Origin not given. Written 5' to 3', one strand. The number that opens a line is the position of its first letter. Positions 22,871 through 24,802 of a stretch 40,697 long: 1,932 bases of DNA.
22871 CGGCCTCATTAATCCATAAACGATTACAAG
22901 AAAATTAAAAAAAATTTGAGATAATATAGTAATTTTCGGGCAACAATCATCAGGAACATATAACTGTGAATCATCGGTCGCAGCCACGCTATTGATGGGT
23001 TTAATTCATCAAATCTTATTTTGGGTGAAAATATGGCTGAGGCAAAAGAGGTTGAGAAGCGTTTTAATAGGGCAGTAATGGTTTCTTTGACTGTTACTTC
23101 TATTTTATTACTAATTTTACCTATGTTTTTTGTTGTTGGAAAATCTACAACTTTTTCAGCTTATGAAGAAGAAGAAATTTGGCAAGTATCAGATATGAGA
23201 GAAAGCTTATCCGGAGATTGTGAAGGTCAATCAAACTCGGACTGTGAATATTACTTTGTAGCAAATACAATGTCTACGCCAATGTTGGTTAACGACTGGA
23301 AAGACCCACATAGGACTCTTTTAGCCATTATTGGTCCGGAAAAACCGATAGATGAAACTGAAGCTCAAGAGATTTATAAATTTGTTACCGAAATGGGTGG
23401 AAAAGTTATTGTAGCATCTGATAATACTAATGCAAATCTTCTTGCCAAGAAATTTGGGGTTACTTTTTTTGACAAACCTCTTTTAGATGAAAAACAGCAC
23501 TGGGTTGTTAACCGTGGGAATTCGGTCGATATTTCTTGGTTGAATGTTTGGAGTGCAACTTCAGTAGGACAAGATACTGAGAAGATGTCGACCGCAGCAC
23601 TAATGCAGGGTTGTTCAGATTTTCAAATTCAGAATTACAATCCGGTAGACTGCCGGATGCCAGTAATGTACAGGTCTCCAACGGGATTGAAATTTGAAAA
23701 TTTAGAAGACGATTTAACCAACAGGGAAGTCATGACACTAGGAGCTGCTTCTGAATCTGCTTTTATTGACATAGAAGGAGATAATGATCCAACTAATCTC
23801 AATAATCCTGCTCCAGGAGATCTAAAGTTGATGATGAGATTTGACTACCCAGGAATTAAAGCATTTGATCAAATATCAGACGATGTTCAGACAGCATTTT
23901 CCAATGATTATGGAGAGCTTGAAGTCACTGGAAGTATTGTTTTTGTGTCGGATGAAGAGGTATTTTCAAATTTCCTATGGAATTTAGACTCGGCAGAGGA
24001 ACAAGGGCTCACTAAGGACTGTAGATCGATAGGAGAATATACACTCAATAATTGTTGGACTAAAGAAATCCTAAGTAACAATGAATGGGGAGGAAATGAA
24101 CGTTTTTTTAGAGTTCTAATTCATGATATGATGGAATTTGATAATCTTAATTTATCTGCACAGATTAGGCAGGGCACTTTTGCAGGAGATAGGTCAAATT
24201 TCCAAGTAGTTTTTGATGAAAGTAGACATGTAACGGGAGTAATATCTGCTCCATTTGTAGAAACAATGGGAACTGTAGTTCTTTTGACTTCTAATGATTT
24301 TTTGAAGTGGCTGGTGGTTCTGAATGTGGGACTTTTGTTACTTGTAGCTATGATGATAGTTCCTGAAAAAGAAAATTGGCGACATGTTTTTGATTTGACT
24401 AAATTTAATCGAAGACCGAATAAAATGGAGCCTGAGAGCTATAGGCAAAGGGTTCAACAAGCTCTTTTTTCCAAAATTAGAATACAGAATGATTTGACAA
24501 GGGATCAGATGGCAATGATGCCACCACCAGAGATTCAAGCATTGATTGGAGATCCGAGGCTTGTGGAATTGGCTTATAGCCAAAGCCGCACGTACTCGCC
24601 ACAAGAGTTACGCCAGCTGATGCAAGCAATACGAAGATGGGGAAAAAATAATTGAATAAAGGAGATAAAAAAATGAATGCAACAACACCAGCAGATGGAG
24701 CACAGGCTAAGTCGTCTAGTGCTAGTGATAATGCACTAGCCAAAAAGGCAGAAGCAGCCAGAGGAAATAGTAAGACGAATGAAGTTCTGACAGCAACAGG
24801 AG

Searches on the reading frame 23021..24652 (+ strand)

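Call 20: search_protein_families(library=pfam, proteins=[window:23021-24652:+], max_evalue=0.001)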
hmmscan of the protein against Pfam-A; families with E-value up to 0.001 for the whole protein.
window:23021-24652:+ (544 aa): 2 families
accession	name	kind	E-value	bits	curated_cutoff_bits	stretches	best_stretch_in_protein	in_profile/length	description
PF14258.12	DUF4350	-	2.8e-05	24.9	30.4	1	94-205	35-97/181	Domain of unknown function (DUF4350)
PF09822.16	ABC_transp_aux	-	0.00077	19.2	34.7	0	100-140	48-87/288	ABC-type uncharacterized transport system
